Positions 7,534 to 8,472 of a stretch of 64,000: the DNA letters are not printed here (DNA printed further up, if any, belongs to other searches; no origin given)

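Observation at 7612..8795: Two-gene cassette of unknown function inserted inside the conserved thrS-infC-rpmI-rplT-pheST operon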

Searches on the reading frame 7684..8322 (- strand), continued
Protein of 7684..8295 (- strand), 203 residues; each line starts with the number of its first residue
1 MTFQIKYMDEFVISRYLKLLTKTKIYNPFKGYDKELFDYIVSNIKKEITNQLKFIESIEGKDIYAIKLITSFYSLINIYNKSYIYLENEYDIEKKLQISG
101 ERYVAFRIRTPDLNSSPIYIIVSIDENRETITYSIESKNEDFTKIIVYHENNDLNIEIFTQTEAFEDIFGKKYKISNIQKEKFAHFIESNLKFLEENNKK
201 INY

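Call 64: search_solved_structures(query=A8, max_evalue=10, show_alignments=2)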
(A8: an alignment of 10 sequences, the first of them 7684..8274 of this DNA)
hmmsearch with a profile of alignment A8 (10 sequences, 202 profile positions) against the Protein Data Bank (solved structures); distinct sequences matched with E-value up to 10: 4.
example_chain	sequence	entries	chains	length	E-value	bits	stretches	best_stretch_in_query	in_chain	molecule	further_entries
2fyh_A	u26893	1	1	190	0.038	16.7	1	80-186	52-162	putative integral membrane transport protein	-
1vdx_A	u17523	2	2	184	0.21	14.3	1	80-185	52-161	Hypothetical protein PH0099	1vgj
5cwb_A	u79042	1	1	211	8.4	9.1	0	25-62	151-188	Designed helical repeat protein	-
8cwy_A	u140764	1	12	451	9.6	8.9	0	24-64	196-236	T32-15-1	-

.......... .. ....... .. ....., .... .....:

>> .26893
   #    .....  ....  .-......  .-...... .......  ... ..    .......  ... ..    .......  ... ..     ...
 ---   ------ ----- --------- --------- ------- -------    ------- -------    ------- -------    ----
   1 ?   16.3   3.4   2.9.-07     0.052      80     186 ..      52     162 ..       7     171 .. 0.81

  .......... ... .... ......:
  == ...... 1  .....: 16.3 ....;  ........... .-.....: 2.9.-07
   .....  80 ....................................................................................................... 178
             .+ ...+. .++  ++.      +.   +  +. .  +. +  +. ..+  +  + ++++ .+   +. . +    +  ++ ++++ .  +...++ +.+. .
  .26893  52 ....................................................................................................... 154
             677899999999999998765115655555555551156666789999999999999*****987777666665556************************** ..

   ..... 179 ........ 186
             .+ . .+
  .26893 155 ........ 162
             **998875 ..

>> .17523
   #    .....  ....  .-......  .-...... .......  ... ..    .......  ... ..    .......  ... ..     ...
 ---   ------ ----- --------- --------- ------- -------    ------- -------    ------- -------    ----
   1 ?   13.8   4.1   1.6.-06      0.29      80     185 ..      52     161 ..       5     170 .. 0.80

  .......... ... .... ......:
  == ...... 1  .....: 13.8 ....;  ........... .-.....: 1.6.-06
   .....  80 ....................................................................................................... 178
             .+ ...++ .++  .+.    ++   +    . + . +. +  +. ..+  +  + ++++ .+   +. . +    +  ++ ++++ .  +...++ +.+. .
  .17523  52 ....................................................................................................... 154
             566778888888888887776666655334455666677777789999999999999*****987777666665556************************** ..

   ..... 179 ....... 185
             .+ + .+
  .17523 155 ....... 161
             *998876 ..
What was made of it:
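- On 2H phosphoesterase (LigT-like): The target's HITL aligns to EIF (call 64).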

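Call 70: search_dna_similar(query=window:7684-8274:-, collection=plasmids, mode=protein, max_evalue=0.1, max_rows=5)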
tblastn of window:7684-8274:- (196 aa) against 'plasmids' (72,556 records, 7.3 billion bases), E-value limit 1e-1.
No match.

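Call 72: search_dna_similar(query=window:7684-8274:-, collection=phages, mode=protein, max_evalue=0.1, max_rows=5)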
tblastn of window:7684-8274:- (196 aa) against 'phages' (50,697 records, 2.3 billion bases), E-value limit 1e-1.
No match.
